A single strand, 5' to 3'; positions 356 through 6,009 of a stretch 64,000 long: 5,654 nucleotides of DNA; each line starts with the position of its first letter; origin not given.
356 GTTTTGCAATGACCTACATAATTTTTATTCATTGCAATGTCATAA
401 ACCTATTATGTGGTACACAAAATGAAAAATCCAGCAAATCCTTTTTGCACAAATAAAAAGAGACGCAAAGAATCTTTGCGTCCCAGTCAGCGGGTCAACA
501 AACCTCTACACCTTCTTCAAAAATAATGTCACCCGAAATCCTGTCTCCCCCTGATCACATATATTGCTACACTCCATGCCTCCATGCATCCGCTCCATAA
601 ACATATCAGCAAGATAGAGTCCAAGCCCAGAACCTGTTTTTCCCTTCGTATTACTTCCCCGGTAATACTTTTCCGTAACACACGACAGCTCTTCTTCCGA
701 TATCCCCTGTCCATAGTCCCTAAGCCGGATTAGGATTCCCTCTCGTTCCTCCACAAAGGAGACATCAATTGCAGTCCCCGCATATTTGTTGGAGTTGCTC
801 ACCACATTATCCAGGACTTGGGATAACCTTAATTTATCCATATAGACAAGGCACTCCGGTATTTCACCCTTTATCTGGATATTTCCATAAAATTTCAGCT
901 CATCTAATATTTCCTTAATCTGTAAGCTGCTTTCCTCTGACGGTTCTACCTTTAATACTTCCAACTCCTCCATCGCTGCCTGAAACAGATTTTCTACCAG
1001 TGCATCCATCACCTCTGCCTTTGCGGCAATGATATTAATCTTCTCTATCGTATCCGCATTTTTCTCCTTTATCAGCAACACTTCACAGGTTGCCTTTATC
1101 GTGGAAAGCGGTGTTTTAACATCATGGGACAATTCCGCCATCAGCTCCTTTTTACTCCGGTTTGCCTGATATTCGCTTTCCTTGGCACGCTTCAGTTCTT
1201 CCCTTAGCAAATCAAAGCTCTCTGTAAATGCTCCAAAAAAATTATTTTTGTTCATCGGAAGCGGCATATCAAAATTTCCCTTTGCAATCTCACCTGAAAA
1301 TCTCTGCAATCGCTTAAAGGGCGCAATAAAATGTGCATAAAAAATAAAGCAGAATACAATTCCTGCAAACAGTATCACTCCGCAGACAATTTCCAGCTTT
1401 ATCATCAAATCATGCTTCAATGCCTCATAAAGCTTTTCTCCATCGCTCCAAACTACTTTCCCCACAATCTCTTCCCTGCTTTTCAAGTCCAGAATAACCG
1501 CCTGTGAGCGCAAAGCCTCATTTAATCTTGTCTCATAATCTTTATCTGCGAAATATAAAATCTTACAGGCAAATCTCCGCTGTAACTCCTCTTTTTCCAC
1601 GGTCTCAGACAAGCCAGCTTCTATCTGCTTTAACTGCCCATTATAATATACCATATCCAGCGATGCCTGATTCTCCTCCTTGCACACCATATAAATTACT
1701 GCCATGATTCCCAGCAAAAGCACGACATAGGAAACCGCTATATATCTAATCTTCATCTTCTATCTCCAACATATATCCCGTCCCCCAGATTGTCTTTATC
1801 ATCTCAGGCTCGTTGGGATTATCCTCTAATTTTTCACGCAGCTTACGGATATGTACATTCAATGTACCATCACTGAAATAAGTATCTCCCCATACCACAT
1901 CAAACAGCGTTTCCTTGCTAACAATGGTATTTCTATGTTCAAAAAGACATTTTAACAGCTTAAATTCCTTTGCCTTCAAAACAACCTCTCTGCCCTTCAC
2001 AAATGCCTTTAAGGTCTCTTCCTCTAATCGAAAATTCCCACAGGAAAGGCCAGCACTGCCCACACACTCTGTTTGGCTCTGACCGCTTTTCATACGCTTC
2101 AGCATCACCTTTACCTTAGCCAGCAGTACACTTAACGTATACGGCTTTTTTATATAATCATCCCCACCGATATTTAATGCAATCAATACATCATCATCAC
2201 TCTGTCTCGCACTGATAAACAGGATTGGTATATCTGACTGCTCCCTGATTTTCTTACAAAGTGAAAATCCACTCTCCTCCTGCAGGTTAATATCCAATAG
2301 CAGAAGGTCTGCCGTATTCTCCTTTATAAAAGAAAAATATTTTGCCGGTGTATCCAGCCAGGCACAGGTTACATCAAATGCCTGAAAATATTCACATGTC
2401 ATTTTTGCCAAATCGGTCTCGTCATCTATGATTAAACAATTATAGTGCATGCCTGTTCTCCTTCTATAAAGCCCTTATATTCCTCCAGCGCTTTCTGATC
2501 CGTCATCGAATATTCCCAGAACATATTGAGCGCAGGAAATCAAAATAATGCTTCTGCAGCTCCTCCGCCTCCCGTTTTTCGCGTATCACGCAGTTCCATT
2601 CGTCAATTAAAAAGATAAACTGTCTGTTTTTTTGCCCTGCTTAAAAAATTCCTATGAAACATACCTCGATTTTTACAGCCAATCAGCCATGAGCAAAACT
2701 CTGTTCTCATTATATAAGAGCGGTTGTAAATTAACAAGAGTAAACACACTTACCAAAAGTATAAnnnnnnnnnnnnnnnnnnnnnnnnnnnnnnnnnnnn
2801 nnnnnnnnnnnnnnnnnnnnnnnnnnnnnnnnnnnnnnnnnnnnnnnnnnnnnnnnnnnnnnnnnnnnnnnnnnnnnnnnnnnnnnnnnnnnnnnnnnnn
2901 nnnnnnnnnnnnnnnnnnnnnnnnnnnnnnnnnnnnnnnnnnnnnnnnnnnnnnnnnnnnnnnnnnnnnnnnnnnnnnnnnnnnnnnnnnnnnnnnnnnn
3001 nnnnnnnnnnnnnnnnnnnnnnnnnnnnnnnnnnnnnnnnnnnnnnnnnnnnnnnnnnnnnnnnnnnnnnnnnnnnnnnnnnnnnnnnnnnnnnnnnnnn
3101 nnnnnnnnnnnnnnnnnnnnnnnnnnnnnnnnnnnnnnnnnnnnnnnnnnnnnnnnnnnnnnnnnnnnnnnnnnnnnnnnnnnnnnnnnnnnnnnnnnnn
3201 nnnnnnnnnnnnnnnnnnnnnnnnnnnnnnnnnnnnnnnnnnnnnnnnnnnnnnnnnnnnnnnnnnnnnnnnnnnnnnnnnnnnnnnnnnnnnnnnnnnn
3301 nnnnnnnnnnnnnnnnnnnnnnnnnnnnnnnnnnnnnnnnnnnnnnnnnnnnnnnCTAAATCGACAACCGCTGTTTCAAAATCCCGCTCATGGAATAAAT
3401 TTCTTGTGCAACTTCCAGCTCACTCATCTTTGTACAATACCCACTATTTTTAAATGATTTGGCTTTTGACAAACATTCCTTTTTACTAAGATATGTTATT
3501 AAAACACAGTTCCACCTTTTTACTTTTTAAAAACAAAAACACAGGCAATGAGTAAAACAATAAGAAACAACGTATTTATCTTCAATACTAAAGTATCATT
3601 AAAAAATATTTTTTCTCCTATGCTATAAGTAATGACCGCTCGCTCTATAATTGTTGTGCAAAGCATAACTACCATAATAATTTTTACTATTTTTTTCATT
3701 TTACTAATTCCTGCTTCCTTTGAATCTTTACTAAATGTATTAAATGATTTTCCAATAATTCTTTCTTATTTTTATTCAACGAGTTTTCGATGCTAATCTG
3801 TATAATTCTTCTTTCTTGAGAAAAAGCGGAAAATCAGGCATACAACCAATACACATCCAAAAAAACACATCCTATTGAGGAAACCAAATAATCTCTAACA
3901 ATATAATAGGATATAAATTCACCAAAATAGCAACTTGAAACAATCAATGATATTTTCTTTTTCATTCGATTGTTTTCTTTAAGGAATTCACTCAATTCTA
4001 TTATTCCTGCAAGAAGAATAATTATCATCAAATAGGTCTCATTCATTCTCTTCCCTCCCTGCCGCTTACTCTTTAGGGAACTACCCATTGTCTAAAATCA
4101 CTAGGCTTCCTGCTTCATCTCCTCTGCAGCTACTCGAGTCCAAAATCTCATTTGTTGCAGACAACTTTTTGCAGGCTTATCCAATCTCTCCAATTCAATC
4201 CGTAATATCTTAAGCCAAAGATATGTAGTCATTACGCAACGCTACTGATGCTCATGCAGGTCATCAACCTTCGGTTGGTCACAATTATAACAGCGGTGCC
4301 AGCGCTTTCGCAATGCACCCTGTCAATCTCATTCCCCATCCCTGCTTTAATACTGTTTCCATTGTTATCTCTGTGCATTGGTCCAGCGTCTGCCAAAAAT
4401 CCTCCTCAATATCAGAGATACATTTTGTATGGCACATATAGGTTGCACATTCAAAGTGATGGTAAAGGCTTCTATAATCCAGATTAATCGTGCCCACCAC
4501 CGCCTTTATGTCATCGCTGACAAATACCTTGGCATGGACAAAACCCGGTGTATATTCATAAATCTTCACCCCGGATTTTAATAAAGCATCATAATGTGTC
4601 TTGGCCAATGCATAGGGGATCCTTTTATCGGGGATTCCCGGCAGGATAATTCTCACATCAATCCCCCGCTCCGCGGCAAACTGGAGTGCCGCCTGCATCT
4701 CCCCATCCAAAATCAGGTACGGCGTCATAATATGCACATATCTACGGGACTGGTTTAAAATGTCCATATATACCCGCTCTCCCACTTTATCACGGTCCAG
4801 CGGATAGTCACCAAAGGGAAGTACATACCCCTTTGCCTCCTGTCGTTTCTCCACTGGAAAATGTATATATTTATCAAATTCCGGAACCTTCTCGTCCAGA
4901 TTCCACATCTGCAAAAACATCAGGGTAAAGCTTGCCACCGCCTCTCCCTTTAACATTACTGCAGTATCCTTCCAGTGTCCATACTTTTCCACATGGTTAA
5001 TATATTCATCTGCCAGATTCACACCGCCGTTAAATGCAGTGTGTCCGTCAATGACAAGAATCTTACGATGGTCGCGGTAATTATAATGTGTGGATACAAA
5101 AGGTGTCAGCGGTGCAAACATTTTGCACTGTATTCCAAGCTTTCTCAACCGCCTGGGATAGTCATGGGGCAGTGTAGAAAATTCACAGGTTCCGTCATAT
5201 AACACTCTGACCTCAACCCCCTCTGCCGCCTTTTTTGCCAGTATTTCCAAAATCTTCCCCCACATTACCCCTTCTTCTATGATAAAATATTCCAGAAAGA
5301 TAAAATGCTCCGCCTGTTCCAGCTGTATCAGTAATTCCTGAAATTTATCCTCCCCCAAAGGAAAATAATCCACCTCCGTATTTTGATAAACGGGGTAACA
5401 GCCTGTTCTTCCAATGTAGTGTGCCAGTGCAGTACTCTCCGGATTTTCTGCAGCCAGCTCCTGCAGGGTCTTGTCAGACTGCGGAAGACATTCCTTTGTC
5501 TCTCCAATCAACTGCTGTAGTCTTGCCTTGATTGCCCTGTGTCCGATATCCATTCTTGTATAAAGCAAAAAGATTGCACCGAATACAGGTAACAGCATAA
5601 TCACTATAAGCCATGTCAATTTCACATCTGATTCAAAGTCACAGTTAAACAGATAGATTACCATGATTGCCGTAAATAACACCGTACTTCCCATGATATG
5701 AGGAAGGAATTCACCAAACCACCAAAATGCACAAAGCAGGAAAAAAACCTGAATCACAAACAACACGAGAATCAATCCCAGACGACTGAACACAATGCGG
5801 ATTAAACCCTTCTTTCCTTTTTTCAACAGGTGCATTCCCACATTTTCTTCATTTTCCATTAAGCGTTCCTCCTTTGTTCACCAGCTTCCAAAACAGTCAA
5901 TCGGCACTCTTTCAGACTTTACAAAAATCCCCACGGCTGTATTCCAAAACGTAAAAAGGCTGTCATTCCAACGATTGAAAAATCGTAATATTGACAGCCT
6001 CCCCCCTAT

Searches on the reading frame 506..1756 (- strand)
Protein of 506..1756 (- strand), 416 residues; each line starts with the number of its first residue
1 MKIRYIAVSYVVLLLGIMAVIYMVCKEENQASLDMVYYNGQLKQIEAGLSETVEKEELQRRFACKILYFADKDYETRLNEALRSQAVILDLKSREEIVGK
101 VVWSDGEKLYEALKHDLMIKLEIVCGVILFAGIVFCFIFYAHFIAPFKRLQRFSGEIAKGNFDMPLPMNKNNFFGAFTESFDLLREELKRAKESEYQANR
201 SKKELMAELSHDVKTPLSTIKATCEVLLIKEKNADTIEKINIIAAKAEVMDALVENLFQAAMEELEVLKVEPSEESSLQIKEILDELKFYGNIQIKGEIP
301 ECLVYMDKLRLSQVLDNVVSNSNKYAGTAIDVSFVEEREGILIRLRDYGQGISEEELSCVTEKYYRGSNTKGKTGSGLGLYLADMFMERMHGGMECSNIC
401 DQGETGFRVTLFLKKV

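Call 55: search_protein_families(library=pfam, proteins=[window:506-1756:-], max_evalue=0.001)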
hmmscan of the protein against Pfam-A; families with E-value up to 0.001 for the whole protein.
window:506-1756:- (416 aa): 2 families
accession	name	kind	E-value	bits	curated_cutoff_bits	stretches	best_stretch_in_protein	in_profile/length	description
PF02518.31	HATPase_c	-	2.4e-17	63.8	26.4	1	307-413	2-107/111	Histidine kinase-, DNA gyrase B-, and HSP90-like ATPase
PF00512.31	HisKA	-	9.6e-10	38.8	26.9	1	202-261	2-61/66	His Kinase A (phospho-acceptor) domain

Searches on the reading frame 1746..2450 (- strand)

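Call 55: search_protein_families(library=pfam, proteins=[window:1746-2450:-], max_evalue=0.001)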
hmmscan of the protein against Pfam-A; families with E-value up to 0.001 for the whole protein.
window:1746-2450:- (234 aa): 2 families
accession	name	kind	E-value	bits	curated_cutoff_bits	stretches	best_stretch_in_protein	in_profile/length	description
PF00486.34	Trans_reg_C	-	4.2e-26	91.3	26.2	1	153-228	1-77/77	Transcriptional regulatory protein, C terminal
PF00072.30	Response_reg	-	4.3e-21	75.6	30.2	1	6-113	2-110/111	Response regulator receiver domain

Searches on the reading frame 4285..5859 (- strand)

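Call 55: search_protein_families(library=pfam, proteins=[window:4285-5859:-], max_evalue=0.001)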
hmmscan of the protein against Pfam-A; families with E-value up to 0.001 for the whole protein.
window:4285-5859:- (524 aa): 3 families
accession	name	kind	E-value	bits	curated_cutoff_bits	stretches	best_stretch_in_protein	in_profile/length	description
PF13091.12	PLDc_2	-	2.7e-34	118.3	27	2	365-490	2-130/132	PLD-like domain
PF00614.28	PLDc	-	1.3e-13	50.7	21.9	2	259-286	1-28/28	Phospholipase D Active site motif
PF13396.11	PLDc_N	-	5.5e-05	23.5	23.3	1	62-97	2-36/42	Phospholipase_D-nuclease N-terminal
